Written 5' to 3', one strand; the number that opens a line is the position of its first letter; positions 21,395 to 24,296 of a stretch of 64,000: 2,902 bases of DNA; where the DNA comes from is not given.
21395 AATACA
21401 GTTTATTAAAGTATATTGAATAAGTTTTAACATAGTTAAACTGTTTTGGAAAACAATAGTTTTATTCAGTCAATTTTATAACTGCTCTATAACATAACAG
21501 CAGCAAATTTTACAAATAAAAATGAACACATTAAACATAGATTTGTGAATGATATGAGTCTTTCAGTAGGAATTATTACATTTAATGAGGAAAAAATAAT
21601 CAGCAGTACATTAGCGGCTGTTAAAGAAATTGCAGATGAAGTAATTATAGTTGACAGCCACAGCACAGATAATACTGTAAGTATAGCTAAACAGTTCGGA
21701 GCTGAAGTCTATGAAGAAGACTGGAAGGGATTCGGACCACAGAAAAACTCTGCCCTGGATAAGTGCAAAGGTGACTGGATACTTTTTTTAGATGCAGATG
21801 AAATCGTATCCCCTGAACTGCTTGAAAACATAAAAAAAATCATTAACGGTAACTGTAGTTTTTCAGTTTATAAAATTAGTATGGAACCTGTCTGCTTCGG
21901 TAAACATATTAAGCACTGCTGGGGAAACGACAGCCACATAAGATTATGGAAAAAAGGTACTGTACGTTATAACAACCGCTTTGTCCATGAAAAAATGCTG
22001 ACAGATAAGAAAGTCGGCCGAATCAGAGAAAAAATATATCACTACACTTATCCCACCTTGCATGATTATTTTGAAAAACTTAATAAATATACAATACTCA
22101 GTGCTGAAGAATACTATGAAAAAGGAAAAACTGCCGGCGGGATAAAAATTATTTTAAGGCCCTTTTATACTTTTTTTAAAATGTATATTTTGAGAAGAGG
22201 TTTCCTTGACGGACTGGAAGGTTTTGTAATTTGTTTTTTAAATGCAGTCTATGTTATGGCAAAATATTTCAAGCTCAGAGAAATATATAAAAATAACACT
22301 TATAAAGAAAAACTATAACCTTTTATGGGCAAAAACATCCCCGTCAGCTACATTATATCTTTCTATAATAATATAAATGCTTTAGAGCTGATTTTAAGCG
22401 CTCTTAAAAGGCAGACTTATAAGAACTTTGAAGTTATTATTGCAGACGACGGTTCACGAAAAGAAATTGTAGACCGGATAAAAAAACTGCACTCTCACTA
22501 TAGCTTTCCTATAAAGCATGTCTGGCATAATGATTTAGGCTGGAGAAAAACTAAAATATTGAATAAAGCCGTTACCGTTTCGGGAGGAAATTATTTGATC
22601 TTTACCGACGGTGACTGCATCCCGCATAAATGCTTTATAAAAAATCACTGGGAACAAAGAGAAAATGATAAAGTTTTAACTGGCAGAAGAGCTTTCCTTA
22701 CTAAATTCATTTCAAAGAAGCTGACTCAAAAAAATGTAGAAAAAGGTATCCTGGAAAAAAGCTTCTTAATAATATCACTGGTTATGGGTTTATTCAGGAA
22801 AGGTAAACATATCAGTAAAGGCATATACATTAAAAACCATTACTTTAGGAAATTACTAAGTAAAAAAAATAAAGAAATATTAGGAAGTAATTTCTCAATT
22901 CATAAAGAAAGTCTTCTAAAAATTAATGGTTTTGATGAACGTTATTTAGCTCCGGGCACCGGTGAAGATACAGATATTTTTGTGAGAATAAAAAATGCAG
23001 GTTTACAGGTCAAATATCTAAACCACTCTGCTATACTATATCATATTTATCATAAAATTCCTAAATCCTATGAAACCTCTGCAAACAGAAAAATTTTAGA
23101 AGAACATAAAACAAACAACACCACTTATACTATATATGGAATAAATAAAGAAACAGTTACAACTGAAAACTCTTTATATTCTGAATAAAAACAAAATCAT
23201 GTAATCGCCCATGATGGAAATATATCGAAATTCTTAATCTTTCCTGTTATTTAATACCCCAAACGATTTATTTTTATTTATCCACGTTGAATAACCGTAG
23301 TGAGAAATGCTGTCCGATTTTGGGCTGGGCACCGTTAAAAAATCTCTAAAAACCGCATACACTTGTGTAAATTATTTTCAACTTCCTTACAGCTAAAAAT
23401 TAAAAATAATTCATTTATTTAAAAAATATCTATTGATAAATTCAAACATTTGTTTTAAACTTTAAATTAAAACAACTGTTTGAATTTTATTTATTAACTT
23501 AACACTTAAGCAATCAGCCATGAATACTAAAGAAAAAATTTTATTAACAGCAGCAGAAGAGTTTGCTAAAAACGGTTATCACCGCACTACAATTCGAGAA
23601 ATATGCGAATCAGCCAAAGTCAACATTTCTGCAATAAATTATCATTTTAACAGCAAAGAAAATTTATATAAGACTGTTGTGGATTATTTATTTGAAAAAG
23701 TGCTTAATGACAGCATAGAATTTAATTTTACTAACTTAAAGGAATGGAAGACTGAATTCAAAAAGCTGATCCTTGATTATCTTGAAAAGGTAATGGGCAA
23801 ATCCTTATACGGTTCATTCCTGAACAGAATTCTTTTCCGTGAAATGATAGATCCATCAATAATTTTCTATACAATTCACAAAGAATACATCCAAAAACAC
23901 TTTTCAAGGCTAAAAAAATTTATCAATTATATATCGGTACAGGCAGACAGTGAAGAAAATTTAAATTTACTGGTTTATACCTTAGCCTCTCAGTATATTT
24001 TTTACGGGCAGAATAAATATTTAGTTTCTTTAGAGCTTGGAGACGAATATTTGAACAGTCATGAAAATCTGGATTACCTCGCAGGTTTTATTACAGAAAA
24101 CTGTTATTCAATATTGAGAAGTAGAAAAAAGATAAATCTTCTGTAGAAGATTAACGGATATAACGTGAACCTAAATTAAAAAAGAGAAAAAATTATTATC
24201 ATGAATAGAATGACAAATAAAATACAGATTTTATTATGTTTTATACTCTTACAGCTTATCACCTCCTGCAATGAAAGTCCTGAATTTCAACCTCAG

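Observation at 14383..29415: Dispersed ~115-bp intergenic element family with conserved end boxes (at least five copies in 64 kb)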

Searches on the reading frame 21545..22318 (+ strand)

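Call 59: search_protein_families(library=pfam, proteins=[window:21545-22318:+], max_evalue=0.001)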
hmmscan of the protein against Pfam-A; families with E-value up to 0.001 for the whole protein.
window:21545-22318:+ (257 aa): 4 families
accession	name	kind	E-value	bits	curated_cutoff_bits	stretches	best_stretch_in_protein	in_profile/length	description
PF00535.33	Glycos_transf_2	-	8.5e-25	88.1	23.3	1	7-132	1-132/168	Glycosyl transferase family 2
PF10111.15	Glyco_tranf_2_2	-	4.1e-08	33.5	27.3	1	30-101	29-107/276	Glycosyltransferase like family 2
PF13704.12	Glyco_tranf_2_4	-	1.9e-07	31.9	27.5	1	14-88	2-84/98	Glycosyl transferase family 2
PF13641.12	Glyco_tranf_2_3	-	2.9e-06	27.9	27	1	6-97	3-108/230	Glycosyltransferase like family 2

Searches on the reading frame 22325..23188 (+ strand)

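Call 59: search_protein_families(library=pfam, proteins=[window:22325-23188:+], max_evalue=0.001)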
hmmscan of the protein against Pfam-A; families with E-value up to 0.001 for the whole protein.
window:22325-23188:+ (287 aa): 4 families
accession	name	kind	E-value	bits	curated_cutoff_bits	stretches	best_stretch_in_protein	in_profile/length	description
PF00535.33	Glycos_transf_2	-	3.7e-18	66.5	23.3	1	8-135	1-129/168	Glycosyl transferase family 2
PF10111.15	Glyco_tranf_2_2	-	1.3e-11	45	27.3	2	10-99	3-93/276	Glycosyltransferase like family 2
PF02709.20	Glyco_transf_7C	-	6.6e-11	42.1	23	1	181-244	15-78/78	N-terminal domain of galactosyltransferase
PF13641.12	Glyco_tranf_2_3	-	3.2e-07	31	27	1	14-255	10-223/230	Glycosyltransferase like family 2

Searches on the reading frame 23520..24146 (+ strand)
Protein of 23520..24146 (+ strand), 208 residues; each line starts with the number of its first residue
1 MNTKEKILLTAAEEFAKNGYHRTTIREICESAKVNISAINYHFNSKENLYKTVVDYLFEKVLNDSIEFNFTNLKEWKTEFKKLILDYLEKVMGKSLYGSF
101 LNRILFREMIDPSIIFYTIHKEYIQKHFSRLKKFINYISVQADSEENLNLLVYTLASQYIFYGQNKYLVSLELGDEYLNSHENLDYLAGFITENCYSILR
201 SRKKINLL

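Call 19: find_encoding_contigs(protein=window:23520-24146:+, flank=10000, max_places=10)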
Protein window:23520-24146:+ (208 aa): 2 contigs read that carry it; 2 places shown.
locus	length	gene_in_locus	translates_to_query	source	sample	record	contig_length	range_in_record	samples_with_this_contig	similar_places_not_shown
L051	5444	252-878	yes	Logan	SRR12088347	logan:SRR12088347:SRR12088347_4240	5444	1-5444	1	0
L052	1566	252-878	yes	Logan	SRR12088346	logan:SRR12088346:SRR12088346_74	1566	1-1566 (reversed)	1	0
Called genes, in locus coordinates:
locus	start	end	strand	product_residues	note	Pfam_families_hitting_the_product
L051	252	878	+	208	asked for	PF00440:TetR_N, PF09209:CecR_C (weak)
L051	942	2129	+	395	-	PF25917:BSH_RND, PF25989:YknX_C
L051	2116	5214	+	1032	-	PF00873:ACR_tran, PF03176:MMPL (faint), PF02355:SecD_SecF_C (faint)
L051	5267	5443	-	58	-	?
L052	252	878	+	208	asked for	PF00440:TetR_N, PF09209:CecR_C (weak)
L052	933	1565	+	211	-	?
